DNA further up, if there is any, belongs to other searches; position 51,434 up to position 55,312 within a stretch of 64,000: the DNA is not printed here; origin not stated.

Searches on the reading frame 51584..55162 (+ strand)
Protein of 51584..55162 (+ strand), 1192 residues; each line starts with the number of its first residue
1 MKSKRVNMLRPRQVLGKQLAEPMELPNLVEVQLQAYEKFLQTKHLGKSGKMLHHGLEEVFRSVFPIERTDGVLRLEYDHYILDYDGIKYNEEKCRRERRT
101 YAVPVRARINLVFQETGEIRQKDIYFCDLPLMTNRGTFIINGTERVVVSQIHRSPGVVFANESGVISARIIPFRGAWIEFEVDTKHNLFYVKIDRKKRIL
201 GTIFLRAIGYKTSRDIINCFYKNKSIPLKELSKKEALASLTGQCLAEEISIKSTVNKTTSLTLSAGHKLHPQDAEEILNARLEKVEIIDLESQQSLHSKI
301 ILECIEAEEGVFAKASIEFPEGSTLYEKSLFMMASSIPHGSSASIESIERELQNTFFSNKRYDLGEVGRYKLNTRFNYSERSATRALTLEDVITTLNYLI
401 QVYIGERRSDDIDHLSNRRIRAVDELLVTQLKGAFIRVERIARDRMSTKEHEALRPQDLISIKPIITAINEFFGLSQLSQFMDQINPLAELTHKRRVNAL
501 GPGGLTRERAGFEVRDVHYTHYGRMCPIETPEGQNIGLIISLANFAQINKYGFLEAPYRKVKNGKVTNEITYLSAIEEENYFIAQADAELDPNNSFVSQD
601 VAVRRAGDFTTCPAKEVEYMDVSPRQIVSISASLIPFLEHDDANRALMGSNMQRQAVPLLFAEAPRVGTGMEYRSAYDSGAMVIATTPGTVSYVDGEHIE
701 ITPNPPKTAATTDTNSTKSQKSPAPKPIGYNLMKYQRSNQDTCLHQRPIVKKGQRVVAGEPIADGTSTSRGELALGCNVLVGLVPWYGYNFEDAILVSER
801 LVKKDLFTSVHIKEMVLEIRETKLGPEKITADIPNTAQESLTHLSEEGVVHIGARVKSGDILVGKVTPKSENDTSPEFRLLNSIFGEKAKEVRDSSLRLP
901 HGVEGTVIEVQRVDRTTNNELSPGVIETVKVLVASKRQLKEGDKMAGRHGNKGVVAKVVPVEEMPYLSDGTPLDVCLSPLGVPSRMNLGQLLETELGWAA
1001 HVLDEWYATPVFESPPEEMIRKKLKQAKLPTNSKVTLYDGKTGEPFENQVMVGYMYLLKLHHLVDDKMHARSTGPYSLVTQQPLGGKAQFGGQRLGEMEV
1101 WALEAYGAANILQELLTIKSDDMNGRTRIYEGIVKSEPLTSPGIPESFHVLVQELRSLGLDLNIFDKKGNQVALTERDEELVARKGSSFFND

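Call 33: find_related_loci(query=window:51584-55162:+, collection=genome_contigs, flank=10000)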
Query window:51584-55162:+ (1192 aa) in genome_contigs; peptide patterns used: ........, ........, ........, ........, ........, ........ (x = any residue, [..] = any of these).
599 stretches matched a pattern (row limit reached: there are more); 585 encode a relative of the query (tblastn E <= 1e-3); the best 80 are kept; 80 distinct loci.
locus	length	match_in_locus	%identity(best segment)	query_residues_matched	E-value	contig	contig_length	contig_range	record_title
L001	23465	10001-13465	61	12-1189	0e+0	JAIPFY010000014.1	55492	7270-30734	MAG: Spirochaetia bacterium isolate Tobar13m-G40 Tobar13m-C768, whole genome shotgun sequence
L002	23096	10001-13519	58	2-1189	0e+0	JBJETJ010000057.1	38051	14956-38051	MAG: Treponema sp. isolate LOHA31_bin.005 NODE_482_length_38051_cov_10.391067, whole genome shotgun sequence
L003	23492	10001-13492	59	2-1186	0e+0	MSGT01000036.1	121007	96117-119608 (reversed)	MAG: Sphaerochaeta sp. Phil3 707_L1_merged_contig_349, whole genome shotgun sequence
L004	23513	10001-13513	57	2-1189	0e+0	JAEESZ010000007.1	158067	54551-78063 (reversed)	MAG: Treponema sp. isolate Tb.RUG.394 NODE_184_length_158067_cov_3.842788, whole genome shotgun sequence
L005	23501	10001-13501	58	2-1189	0e+0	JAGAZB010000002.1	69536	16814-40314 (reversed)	MAG: Treponema sp. isolate RGIG8904 Water_deer_Omasum.Co__c23173, whole genome shotgun sequence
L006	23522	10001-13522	58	2-1189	0e+0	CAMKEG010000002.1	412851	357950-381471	MAG: uncultured Treponema sp. isolate SRR12081294_bin.88_metaWRAP_v1.3_MAG genome assembly, contig: ERZ12289768.2, whole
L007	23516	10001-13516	58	2-1189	0e+0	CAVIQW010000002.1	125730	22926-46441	Paratractidigestivibacter sp. isolate H07619-L1_cleanbin_000023 genome assembly, contig: Spades_H07619-L1_contig_43, who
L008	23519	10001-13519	58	2-1189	0e+0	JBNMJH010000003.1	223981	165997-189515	MAG: Treponema sp. isolate CM_BacTre2105.75 k141_65688_length_223981_cov_29.2481, whole genome shotgun sequence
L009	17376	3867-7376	58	2-1189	0e+0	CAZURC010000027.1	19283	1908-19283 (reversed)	MAG TPA_asm: uncultured Treponema sp. isolate SRP225648_co1_205 genome assembly, contig: NODE_6887_length_19283_cov_26.9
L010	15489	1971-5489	58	2-1189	0e+0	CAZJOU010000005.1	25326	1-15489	MAG TPA_asm: uncultured Treponema sp. isolate SRP225648_co1_446 genome assembly, contig: NODE_4319_length_25326_cov_11.9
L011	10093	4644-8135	60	2-1189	0e+0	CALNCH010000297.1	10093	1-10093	MAG TPA_asm: uncultured Spirochaetaceae bacterium isolate SRR1561996_bin.49_CONCOCT_v1.1_MAG genome assembly, contig: ER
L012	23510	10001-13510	57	2-1189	0e+0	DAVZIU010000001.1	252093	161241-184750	MAG TPA_asm: Treponema berlinense isolate gSpreadC_ID_74 NODE_3_length_252093_cov_14.320567, whole genome shotgun sequen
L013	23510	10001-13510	57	2-1189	0e+0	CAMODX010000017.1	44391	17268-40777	MAG: uncultured Treponema sp. isolate SRR873608_bin.131_metaWRAP_v1.3_MAG genome assembly, contig: NODE_1852_length_4439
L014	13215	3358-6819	57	2-1184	0e+0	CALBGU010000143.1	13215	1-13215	MAG TPA_asm: uncultured Treponema sp. isolate ERR1278104_bin.228_CONCOCT_v1.1_MAG genome assembly, contig: ERZ842392.846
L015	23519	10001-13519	57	2-1189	0e+0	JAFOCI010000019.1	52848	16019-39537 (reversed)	MAG: Treponema sp. isolate RGIG338 Dairy_cattle_Colon-2__c114494, whole genome shotgun sequence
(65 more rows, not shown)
